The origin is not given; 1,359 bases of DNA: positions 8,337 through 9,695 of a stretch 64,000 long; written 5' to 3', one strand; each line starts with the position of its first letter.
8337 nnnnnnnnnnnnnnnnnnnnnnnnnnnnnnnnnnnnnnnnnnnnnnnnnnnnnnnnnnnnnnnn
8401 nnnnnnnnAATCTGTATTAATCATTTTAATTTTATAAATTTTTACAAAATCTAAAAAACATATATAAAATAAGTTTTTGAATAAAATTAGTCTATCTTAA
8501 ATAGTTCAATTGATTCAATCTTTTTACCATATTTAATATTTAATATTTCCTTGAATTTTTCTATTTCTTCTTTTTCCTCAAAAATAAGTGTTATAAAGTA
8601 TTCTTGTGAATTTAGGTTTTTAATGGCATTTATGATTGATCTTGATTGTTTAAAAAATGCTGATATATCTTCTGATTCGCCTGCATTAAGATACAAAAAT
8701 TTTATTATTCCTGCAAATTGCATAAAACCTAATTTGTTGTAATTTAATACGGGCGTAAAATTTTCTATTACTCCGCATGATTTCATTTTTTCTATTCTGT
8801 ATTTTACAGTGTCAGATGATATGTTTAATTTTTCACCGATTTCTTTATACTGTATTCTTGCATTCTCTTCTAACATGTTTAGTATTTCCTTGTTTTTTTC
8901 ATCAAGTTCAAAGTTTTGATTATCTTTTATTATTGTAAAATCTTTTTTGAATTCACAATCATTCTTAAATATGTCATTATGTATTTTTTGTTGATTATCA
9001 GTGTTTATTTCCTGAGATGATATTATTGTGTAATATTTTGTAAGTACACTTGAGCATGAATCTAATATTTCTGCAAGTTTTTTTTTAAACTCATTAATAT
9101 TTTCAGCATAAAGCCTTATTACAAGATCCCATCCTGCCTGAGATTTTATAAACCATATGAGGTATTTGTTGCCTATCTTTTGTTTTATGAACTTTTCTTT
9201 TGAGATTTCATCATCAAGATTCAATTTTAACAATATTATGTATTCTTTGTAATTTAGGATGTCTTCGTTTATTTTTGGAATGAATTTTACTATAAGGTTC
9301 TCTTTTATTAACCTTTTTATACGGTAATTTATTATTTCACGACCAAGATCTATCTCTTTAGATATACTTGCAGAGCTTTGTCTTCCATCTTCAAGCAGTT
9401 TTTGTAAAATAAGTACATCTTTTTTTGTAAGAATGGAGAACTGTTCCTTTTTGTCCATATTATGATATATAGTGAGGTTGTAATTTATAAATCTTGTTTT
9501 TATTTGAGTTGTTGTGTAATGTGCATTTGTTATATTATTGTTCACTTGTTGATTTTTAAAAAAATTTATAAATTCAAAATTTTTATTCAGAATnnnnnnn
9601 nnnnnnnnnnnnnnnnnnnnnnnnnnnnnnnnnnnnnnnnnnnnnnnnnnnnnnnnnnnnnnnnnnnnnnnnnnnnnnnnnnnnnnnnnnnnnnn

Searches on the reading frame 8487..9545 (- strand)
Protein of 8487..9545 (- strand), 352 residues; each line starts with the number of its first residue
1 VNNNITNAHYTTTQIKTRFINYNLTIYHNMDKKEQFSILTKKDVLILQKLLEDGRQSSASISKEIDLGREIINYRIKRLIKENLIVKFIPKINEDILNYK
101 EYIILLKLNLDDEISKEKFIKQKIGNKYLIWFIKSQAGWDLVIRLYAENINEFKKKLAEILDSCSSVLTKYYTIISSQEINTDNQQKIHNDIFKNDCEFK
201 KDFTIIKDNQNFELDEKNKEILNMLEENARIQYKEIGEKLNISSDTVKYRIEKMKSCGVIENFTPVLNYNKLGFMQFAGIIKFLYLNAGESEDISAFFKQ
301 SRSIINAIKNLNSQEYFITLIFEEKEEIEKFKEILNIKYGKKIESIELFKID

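Call 9: search_protein_families(library=pfam, proteins=[window:8487-9545:-], max_evalue=0.01)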
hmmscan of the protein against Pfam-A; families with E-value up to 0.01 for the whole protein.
window:8487-9545:- (352 aa): 16 families
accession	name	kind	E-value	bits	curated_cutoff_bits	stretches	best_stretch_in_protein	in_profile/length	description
PF13412.12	HTH_24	-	3.8e-19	68.4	21.9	2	214-261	1-48/48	Winged helix-turn-helix DNA-binding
PF13404.12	HTH_AsnC-type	-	2.9e-18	65.8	27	2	214-255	1-42/42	AsnC-type helix-turn-helix domain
PF08279.18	HTH_11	-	7.4e-07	29.4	25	1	219-259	3-44/55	HTH domain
PF01047.28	MarR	-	9.3e-06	25.9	24.6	0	39-87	1-49/59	MarR family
PF01978.25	TrmB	-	0.00017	21.8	25.6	0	39-86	6-53/68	Sugar-specific transcriptional regulator TrmB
PF00196.25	GerE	-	0.00055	19.9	23.5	0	218-254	7-41/57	Bacterial regulatory proteins, luxR family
PF13463.12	HTH_27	-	0.00083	20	22.2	0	39-86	1-49/68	Winged helix DNA-binding domain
PF12802.13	MarR_2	-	0.0019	18.8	27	0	221-261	10-51/61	MarR family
PF08280.17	HTH_Mga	-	0.0021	18.4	23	1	219-256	8-45/59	M protein trans-acting positive regulator (MGA) HTH domain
PF22451.2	NirdL-like_HTH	-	0.0022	18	27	1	233-260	19-46/47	Siroheme decarboxylase NirDL-like HTH domain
PF25212.1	HVO_A0114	-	0.0024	18.1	27.6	0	214-261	20-67/84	HVO_A0114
PF12840.13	HTH_20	-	0.0033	17.8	27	0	221-261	9-49/51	Helix-turn-helix domain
PF04545.22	Sigma70_r4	-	0.0035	17.3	24.1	1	213-251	4-41/50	Sigma-70, region 4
PF08281.18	Sigma70_r4_2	-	0.0037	17.3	25.7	1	232-252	28-48/54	Sigma-70, region 4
PF01022.26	HTH_5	-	0.0041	17.4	22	0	218-261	4-46/47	Bacterial regulatory protein, arsR family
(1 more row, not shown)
